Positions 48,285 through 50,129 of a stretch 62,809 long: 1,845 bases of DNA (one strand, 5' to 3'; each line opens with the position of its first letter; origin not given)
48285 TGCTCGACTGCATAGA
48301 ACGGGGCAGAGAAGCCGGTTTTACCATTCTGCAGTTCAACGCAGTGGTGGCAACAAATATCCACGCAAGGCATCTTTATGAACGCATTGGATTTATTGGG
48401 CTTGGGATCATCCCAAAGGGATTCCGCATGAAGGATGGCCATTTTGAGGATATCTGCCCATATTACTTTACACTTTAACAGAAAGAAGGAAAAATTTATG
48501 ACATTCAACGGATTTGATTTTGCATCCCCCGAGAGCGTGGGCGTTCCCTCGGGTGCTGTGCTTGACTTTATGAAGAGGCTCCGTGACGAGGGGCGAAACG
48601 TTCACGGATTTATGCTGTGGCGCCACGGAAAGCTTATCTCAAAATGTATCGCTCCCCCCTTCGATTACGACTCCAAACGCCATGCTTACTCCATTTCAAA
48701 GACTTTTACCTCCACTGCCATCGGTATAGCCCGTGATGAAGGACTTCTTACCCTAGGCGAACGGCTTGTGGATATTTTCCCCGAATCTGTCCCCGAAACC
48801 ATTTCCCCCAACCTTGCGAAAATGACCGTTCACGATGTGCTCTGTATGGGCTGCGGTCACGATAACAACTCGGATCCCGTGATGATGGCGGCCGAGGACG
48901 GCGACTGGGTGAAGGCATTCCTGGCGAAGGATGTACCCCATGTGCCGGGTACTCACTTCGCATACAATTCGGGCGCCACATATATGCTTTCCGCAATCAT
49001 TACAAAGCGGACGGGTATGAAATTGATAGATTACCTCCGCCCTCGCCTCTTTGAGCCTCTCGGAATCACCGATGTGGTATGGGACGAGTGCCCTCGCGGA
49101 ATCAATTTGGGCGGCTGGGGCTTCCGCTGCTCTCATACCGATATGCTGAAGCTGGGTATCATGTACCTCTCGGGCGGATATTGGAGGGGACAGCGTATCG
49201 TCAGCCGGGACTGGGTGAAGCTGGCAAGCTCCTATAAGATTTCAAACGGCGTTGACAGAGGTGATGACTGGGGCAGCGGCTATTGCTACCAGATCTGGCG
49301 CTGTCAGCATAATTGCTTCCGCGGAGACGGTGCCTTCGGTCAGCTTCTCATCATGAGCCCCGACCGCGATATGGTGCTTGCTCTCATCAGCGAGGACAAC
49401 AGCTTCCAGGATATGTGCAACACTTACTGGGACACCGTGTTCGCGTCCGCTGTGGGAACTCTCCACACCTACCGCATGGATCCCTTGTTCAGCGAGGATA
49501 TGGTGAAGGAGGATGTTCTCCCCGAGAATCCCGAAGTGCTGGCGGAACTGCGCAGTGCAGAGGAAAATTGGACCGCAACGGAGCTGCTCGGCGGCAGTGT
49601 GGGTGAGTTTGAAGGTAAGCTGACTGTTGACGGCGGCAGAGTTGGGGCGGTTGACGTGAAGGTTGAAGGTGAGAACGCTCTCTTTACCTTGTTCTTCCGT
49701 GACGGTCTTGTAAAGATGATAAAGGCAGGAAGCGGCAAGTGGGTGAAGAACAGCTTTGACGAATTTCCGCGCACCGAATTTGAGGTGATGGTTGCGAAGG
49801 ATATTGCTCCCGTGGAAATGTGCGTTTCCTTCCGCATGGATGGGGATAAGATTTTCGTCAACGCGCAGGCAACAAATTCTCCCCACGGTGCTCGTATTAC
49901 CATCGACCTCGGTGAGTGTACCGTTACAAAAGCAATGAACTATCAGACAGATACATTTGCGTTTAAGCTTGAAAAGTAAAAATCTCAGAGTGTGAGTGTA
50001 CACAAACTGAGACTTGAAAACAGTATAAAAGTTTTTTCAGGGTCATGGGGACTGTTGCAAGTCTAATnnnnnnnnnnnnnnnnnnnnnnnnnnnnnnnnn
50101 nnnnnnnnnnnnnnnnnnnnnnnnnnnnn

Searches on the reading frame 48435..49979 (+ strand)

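Call 106: search_protein_families(library=pfam, proteins=[window:48435-49979:+], max_evalue=0.00001)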
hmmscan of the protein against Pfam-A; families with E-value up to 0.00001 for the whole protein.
window:48435-49979:+ (514 aa): 1 family
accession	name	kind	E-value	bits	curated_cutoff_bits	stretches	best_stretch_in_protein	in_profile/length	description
PF00144.29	Beta-lactamase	-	2.8e-25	89.6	27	1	59-324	19-313/329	Beta-lactamase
